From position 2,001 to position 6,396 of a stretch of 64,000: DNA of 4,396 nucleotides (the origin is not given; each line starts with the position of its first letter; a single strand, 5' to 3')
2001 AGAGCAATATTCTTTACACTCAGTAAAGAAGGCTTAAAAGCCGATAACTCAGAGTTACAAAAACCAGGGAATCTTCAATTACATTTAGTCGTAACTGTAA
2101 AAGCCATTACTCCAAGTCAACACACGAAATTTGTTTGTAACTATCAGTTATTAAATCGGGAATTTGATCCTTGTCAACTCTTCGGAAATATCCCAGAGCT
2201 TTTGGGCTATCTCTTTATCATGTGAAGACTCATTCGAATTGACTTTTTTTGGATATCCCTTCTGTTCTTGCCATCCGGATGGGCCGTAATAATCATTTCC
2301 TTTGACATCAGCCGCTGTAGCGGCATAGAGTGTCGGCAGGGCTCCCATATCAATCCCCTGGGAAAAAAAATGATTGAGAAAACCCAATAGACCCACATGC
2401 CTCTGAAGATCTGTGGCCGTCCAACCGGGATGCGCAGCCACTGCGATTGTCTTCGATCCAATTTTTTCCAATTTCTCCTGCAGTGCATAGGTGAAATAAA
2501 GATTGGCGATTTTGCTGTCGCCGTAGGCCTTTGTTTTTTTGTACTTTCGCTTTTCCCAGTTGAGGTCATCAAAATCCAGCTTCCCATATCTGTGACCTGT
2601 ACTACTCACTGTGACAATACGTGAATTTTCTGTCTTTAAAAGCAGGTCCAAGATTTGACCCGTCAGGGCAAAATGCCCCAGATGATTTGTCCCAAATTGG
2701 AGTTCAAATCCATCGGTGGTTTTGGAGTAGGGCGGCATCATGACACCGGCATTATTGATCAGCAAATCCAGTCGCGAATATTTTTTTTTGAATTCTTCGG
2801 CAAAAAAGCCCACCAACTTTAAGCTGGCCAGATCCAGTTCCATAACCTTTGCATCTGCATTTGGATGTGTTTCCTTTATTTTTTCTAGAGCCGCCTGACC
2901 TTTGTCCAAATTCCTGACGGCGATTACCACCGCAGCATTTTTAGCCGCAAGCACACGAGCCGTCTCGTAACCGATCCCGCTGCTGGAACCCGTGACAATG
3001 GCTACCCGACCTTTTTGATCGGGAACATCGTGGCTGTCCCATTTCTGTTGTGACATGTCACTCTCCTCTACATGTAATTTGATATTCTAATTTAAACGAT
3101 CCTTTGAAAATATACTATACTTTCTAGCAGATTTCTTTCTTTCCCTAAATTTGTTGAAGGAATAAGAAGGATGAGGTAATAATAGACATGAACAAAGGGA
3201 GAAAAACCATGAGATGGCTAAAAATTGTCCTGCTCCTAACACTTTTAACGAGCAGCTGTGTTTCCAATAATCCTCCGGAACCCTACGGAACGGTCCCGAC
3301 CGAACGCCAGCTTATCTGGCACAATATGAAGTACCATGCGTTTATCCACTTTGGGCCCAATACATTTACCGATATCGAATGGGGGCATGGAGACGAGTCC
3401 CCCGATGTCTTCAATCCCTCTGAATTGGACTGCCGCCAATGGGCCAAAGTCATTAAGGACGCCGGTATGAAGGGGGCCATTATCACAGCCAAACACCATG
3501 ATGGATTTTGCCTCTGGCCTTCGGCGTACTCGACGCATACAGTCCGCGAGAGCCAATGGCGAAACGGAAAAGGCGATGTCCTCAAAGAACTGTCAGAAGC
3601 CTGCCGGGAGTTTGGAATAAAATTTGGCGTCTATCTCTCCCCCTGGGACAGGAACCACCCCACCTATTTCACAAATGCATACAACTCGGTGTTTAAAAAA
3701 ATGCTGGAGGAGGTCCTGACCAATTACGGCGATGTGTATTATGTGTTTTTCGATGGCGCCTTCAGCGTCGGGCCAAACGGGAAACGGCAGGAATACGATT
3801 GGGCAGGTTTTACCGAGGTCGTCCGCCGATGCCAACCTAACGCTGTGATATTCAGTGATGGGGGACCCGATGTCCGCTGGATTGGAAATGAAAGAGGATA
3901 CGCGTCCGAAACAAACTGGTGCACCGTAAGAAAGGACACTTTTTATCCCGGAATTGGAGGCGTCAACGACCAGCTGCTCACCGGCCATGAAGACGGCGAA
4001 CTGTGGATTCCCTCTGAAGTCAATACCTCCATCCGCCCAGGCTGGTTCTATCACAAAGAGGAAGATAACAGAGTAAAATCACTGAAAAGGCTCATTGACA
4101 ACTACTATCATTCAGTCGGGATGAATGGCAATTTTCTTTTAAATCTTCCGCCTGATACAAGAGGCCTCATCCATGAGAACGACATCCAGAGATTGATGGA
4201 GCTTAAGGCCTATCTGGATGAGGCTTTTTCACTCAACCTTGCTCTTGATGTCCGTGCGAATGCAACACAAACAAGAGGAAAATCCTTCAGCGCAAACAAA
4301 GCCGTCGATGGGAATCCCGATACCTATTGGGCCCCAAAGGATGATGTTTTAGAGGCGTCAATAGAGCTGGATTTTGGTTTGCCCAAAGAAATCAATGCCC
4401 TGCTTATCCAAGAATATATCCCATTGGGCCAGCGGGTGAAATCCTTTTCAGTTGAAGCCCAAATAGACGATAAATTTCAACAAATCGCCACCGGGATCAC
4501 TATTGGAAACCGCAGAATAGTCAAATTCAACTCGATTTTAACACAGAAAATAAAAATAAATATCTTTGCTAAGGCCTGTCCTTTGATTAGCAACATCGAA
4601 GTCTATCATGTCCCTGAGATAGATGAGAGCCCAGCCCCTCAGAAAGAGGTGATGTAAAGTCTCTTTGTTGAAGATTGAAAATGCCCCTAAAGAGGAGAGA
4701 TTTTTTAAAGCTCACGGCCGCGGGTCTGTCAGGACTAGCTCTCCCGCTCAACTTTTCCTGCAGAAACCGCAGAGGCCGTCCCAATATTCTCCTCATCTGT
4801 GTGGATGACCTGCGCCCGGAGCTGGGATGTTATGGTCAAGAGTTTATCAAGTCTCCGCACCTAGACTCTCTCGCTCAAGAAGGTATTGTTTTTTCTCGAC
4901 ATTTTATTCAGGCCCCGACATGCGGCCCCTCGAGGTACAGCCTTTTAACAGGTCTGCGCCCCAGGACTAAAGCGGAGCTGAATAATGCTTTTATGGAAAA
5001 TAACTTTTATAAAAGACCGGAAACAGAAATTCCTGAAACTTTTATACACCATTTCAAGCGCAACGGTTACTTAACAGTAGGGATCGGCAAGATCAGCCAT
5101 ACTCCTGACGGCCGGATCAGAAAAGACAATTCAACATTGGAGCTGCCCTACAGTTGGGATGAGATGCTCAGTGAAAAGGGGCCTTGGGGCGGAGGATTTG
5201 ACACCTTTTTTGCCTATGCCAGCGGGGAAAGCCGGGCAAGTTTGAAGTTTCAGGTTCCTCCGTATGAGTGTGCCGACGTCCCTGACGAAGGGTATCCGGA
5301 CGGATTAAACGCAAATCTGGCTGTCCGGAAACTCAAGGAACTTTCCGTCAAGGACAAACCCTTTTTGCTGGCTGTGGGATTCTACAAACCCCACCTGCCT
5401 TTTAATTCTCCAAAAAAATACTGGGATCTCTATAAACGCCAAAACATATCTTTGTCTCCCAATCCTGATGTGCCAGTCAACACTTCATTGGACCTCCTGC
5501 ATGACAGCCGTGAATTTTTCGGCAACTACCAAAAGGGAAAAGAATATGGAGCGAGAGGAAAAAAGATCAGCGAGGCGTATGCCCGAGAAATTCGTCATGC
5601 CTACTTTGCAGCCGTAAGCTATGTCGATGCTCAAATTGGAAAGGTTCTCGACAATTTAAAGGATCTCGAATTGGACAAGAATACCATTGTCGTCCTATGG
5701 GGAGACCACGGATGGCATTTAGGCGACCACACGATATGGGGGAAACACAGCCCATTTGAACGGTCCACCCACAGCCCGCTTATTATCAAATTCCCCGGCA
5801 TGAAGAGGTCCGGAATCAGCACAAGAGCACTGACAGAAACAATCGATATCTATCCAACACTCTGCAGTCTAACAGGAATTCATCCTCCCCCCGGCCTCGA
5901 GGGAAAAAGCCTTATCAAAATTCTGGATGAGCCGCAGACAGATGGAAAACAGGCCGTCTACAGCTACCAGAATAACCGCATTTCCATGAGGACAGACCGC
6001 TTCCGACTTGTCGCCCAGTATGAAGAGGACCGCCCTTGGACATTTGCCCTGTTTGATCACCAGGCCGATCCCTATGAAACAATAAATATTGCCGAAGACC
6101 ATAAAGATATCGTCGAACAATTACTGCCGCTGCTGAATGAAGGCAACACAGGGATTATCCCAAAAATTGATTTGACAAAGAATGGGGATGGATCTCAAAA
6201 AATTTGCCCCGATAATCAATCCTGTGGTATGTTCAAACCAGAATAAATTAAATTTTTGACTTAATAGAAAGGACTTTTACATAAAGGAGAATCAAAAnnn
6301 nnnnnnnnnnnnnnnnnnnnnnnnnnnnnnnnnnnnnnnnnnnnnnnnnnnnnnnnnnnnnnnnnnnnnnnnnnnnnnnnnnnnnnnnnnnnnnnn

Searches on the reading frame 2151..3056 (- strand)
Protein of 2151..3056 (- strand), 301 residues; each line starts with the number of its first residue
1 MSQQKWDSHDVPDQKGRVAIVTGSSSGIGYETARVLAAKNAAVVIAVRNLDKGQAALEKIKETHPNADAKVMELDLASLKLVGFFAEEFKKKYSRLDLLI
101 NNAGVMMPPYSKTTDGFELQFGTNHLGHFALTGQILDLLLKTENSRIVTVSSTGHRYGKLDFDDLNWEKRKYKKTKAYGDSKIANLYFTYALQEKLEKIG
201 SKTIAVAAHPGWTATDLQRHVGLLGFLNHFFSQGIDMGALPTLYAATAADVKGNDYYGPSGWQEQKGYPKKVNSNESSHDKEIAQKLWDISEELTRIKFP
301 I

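Call 66: search_protein_families(library=pfam, proteins=[window:2151-3056:-], max_evalue=0.00001)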
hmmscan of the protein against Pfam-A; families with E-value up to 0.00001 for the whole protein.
window:2151-3056:- (301 aa): 2 families
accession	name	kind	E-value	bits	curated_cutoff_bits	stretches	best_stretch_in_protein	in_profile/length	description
PF00106.31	adh_short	-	5.5e-30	104.7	26.6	1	17-220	1-189/195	short chain dehydrogenase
PF13561.12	adh_short_C2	-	1.9e-17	64.1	27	1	25-158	5-136/236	Enoyl-(Acyl carrier protein) reductase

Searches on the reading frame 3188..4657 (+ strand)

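Call 66: search_protein_families(library=pfam, proteins=[window:3188-4657:+], max_evalue=0.00001)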
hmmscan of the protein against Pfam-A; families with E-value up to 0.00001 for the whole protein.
window:3188-4657:+ (489 aa): 3 families
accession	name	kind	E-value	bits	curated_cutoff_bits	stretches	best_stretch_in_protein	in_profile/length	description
PF01120.23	Alpha_L_fucos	-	6e-41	141.5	25.2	1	45-344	58-341/345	Alpha-L-fucosidase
PF00754.31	F5_F8_type_C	-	4.2e-13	50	28.2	1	358-461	3-114/127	F5/8 type C domain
PF22633.2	F5_F8_type_C_2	-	1.3e-08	35.8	27.8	1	371-457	1-91/91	NedA-like, galactose-binding domain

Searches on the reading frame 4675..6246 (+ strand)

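Call 9: search_protein_families(library=pfam, proteins=[window:4675-6246:+], max_evalue=0.001)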
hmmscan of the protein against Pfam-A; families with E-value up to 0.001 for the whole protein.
window:4675-6246:+ (523 aa): 4 families
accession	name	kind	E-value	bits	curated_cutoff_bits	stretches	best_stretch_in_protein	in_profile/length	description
PF00884.28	Sulfatase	-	3.7e-49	168.1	25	1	36-402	1-301/301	Sulfatase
PF16347.10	SGSH_C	-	6.5e-17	62.5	29.3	1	350-483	1-144/154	N-sulphoglucosamine sulphohydrolase, C-terminal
PF01663.27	Phosphodiest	-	2.7e-08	34.2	23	1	310-347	184-221/342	Type I phosphodiesterase / nucleotide pyrophosphatase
PF02995.22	DUF229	-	0.00045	19.5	25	1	300-352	296-348/496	Protein of unknown function (DUF229)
